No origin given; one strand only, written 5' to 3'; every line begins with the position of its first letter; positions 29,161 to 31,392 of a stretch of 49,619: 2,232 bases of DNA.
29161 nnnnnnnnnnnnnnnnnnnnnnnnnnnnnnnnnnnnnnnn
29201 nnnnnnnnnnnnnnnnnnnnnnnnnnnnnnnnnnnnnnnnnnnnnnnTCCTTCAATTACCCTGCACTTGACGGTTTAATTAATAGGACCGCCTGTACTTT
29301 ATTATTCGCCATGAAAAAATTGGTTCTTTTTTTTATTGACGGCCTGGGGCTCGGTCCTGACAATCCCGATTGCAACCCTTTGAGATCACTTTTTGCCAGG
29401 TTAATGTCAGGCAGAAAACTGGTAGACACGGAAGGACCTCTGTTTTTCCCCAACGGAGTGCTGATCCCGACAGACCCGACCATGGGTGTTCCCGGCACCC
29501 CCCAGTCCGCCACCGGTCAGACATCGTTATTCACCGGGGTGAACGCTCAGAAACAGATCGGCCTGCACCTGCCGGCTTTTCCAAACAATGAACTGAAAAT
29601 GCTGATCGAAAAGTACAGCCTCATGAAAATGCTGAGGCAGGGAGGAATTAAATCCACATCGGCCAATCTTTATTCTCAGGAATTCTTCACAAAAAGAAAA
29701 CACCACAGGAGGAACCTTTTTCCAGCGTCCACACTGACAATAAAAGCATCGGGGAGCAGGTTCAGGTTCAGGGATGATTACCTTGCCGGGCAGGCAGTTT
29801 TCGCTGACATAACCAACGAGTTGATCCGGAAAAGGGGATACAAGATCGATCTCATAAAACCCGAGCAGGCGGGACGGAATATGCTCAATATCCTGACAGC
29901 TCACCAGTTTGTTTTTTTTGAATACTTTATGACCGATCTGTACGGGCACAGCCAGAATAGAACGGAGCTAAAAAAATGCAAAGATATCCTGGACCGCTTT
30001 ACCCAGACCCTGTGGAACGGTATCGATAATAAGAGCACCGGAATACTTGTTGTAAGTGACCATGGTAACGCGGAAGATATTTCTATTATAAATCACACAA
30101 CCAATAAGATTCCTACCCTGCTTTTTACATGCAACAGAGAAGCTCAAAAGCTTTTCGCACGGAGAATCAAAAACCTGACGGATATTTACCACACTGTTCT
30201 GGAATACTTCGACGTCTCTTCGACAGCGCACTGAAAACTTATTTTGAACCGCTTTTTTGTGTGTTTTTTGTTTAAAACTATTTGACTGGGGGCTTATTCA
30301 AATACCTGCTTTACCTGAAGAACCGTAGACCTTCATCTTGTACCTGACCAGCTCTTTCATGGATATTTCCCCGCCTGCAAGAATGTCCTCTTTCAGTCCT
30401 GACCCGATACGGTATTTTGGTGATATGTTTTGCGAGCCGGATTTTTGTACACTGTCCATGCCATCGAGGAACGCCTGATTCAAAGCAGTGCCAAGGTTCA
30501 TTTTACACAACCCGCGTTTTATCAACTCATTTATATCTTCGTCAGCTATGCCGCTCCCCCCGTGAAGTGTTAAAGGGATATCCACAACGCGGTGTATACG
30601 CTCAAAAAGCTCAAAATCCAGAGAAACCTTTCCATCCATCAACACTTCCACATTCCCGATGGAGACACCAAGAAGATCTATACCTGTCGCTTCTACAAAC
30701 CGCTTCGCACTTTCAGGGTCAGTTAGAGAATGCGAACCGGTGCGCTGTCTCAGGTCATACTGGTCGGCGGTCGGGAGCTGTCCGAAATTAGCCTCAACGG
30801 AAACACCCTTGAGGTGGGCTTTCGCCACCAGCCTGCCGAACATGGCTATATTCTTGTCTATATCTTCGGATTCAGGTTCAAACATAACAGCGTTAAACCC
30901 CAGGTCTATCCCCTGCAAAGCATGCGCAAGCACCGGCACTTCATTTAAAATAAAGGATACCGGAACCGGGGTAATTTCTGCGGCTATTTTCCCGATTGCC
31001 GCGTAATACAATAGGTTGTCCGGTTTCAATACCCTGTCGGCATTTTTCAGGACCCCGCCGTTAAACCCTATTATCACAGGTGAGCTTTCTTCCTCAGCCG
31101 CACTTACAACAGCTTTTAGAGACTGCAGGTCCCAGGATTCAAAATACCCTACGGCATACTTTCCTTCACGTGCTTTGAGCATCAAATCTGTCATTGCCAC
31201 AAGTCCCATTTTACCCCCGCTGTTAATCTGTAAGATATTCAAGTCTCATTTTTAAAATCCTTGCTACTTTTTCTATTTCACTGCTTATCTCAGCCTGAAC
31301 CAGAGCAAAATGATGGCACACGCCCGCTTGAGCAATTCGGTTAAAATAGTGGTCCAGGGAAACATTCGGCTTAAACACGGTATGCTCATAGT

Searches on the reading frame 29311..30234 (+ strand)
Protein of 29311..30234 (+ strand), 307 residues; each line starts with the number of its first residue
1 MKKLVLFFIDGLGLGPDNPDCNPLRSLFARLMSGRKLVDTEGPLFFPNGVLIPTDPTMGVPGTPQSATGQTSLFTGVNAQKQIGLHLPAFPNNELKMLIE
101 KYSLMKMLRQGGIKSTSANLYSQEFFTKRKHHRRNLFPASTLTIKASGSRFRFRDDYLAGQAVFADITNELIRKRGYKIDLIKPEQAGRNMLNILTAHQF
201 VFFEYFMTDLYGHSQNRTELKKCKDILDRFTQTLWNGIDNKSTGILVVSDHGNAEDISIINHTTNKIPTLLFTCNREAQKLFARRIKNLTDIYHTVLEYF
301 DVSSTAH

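Call 61: search_protein_families(library=pfam, proteins=[window:29311-30234:+], max_evalue=0.00001)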
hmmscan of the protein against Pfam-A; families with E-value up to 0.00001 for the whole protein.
window:29311-30234:+ (307 aa): 1 family
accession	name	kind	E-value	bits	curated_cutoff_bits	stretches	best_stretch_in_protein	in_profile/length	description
PF01676.23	Metalloenzyme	-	8e-14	52.2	24.3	1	188-302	135-250/252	Metalloenzyme superfamily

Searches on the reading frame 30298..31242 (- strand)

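Call 61: search_protein_families(library=pfam, proteins=[window:30298-31242:-], max_evalue=0.00001)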
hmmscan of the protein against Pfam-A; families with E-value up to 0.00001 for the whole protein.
window:30298-31242:- (314 aa): 1 family
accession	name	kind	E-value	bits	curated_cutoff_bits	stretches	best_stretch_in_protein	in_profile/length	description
PF01116.26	F_bP_aldolase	-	1.2e-59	202.6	25.5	1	16-311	2-277/277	Fructose-bisphosphate aldolase class-II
